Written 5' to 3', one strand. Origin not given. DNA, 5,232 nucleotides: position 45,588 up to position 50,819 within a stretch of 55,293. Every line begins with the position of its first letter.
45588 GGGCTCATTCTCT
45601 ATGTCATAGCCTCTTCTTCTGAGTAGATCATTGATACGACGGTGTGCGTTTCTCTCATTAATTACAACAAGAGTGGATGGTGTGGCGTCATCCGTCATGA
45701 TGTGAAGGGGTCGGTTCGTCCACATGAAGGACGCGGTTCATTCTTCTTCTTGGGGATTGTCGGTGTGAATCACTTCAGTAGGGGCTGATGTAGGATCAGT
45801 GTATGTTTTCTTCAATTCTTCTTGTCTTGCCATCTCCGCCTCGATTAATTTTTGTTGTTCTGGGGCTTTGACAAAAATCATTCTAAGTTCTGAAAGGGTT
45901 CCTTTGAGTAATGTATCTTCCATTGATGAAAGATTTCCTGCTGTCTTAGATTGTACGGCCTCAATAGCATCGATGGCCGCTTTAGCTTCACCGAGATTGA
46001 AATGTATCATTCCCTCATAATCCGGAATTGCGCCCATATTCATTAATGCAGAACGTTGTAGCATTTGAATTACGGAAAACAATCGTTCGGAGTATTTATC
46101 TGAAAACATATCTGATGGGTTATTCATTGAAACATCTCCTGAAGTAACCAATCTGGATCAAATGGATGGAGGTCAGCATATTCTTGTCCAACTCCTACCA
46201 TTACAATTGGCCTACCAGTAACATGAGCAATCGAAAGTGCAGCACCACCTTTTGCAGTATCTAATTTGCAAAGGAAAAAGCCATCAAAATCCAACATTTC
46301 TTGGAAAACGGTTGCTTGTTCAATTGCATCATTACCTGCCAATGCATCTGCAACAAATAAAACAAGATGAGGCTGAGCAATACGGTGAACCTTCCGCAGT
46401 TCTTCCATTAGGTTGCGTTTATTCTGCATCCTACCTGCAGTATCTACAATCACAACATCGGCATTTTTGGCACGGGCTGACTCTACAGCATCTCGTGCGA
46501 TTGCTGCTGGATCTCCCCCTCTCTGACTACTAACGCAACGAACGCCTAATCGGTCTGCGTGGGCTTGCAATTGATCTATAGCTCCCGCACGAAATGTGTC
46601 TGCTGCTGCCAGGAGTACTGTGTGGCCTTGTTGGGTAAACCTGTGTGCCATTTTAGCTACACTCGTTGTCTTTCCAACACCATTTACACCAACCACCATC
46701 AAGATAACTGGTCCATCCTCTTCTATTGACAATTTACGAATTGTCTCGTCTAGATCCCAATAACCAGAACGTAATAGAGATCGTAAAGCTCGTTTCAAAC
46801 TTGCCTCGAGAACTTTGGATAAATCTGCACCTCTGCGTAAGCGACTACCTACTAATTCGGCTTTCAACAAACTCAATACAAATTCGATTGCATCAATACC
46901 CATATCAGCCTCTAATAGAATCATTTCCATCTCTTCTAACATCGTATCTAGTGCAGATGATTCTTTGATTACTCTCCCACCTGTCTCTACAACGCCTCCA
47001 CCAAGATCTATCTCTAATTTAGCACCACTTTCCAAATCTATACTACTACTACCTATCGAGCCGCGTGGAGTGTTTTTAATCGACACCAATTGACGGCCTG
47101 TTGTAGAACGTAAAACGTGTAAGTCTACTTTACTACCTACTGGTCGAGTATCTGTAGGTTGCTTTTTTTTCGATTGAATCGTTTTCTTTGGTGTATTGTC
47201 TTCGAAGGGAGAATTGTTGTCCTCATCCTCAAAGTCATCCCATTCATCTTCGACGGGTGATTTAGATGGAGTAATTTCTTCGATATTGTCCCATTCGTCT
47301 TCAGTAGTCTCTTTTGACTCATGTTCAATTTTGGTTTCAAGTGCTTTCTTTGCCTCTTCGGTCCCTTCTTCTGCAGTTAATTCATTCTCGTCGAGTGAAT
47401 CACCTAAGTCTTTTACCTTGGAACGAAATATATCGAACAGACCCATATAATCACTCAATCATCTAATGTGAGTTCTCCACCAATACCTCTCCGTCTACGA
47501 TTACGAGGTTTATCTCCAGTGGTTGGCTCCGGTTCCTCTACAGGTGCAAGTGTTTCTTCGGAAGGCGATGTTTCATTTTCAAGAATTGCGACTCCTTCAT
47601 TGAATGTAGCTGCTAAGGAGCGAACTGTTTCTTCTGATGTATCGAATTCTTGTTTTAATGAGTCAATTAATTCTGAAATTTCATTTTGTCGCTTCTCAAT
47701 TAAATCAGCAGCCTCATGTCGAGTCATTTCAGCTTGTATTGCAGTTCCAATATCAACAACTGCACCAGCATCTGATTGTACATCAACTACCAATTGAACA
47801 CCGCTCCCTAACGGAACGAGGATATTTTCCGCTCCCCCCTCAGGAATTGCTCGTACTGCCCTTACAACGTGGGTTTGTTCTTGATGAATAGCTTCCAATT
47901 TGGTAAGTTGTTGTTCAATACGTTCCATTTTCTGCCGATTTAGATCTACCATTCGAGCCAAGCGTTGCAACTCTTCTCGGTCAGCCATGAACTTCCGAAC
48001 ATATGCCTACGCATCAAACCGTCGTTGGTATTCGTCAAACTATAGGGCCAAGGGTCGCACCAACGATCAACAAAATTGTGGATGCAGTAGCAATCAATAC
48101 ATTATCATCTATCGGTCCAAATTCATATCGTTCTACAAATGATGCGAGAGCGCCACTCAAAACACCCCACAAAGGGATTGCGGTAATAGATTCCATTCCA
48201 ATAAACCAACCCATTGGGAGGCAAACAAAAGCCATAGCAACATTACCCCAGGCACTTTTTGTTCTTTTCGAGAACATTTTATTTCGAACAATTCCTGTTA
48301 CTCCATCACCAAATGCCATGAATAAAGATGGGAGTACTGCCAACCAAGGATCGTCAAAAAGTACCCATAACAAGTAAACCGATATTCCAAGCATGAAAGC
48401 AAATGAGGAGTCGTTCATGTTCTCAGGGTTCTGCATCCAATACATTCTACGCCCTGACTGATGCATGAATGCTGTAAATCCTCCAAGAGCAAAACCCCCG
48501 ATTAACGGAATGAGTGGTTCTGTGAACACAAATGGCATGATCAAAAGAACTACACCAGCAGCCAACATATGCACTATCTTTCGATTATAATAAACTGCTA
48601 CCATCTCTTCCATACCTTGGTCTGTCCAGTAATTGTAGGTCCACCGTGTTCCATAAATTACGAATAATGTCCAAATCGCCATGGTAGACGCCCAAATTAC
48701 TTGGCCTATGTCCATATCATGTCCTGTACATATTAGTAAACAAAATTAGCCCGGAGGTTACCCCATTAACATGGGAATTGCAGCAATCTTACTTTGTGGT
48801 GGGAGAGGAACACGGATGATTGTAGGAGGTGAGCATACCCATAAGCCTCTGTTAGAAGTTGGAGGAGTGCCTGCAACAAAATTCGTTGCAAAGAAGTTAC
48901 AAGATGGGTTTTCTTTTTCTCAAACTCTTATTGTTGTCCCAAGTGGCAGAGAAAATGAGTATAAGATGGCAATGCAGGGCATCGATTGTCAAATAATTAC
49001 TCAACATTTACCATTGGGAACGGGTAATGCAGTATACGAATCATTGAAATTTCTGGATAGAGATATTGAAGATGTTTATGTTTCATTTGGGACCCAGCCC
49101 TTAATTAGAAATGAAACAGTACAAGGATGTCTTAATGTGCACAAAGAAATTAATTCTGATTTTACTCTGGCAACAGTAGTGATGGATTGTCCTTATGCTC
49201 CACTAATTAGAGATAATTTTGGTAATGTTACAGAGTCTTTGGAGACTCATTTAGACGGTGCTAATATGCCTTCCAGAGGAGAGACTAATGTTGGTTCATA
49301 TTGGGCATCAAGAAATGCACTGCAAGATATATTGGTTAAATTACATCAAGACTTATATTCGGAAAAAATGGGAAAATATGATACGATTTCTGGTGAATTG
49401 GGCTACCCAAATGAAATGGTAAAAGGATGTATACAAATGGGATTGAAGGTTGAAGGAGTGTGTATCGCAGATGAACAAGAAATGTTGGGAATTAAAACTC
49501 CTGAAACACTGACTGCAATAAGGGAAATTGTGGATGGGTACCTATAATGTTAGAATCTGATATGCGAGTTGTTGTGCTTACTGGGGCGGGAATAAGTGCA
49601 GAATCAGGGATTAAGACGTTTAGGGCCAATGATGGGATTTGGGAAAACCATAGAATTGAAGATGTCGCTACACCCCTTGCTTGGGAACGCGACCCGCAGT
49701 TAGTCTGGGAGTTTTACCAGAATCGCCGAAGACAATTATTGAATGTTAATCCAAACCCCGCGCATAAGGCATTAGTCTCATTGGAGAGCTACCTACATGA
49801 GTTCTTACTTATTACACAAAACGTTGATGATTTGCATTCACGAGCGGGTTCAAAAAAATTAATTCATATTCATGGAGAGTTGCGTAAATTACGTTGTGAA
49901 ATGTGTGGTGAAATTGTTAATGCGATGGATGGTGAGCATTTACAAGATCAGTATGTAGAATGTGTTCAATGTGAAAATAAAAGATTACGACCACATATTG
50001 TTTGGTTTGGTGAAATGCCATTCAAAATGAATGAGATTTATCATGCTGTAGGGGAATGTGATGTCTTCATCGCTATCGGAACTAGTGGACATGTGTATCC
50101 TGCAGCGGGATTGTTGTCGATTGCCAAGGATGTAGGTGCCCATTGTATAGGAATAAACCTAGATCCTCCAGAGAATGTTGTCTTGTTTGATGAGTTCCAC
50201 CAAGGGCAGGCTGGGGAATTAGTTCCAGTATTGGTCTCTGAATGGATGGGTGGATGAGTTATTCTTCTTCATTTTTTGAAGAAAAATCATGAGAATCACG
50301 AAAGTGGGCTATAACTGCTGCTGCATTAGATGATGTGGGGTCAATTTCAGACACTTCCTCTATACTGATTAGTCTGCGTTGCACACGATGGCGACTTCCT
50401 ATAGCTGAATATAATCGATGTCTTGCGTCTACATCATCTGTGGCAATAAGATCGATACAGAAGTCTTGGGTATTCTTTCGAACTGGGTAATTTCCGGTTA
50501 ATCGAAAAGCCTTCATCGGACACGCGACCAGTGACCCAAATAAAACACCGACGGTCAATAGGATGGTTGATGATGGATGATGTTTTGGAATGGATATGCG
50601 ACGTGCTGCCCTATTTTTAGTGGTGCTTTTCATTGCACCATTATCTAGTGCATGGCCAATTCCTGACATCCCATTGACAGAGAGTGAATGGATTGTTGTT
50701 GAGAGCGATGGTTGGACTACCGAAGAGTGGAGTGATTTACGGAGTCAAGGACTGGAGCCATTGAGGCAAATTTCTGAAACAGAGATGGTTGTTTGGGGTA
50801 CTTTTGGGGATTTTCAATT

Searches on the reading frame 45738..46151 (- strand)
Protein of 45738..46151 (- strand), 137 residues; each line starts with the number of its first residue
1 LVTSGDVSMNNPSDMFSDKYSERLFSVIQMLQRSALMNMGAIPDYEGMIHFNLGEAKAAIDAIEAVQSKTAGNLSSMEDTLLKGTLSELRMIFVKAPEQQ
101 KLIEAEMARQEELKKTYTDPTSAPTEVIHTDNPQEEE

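Call 43: search_protein_families(library=pfam, proteins=[window:45738-46151:-], max_evalue=0.00001)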
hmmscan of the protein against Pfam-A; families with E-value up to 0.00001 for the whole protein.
window:45738-46151:- (137 aa): 1 family
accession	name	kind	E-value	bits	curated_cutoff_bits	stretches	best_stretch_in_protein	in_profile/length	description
PF08899.16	DUF1844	-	6.6e-18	65.1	27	1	25-95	5-76/76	Domain of unknown function (DUF1844)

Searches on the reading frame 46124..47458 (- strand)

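Call 43: search_protein_families(library=pfam, proteins=[window:46124-47458:-], max_evalue=0.00001)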
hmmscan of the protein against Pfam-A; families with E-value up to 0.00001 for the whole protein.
window:46124-47458:- (444 aa): 4 families
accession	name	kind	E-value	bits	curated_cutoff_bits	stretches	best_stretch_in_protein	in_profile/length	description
PF00448.28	SRP54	-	4e-71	239.2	22.7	1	251-443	2-195/196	SRP54-type protein, GTPase domain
PF13401.12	AAA_22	-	8.9e-09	36.2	27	1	251-366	6-119/130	AAA domain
PF13604.12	AAA_30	-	2.7e-07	30.9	27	1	250-388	18-140/191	AAA domain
PF02881.24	SRP54_N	-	1.1e-06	29.2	22.4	1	160-220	14-74/75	SRP54-type protein, helical bundle domain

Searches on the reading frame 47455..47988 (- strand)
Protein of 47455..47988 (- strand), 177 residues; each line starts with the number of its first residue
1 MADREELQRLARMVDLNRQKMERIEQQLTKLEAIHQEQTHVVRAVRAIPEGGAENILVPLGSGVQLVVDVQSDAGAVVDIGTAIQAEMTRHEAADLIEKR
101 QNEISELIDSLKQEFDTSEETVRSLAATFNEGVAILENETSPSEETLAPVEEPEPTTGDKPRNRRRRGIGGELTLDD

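Call 43: search_protein_families(library=pfam, proteins=[window:47455-47988:-], max_evalue=0.00001)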
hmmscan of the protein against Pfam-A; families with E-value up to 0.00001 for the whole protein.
window:47455-47988:- (177 aa): 1 family
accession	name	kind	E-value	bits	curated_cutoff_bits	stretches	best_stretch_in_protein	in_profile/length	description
PF02996.22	Prefoldin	-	5.5e-16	59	23.2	1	18-131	2-116/120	Prefoldin subunit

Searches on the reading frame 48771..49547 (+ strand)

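Call 43: search_protein_families(library=pfam, proteins=[window:48771-49547:+], max_evalue=0.00001)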
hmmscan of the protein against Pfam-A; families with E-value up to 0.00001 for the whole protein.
window:48771-49547:+ (258 aa): 2 families
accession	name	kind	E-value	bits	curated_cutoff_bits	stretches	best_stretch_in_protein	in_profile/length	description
PF12804.13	NTP_transf_3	-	8.8e-11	42.7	27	1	5-134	1-121/160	MobA-like NTP transferase domain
PF00483.29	NTP_transferase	-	1.4e-06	28.5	21.2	1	5-137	2-137/245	Nucleotidyl transferase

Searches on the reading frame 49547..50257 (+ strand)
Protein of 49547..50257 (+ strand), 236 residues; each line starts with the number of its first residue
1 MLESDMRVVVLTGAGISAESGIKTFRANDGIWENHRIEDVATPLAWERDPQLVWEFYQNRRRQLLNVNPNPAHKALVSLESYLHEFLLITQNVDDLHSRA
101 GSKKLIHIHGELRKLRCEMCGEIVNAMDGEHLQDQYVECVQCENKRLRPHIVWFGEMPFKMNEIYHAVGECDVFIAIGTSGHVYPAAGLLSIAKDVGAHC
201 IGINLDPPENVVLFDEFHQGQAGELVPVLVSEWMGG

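Call 43: search_protein_families(library=pfam, proteins=[window:49547-50257:+], max_evalue=0.00001)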
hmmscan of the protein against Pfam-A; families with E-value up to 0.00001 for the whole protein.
window:49547-50257:+ (236 aa): 1 family
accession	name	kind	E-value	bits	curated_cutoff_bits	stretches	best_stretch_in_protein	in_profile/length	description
PF02146.23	SIR2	-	3e-51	174.4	24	1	13-185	1-180/180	Sir2 family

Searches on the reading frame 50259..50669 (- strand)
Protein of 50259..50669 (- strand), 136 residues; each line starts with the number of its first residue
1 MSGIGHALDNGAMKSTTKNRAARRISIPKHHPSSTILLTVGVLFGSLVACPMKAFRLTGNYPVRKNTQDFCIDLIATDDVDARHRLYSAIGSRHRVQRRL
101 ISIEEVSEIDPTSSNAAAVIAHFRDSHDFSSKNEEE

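Call 3: search_protein_families(library=pfam, proteins=[window:50259-50669:-], max_evalue=0.01)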
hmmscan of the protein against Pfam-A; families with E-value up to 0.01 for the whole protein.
window:50259-50669:- (136 aa): 1 family
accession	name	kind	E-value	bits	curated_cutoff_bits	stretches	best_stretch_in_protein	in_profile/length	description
PF01775.22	Ribosomal_L18A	-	3.6e-11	43.6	22.9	1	52-107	1-59/59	Ribosomal proteins 50S-L18Ae/60S-L20/60S-L18A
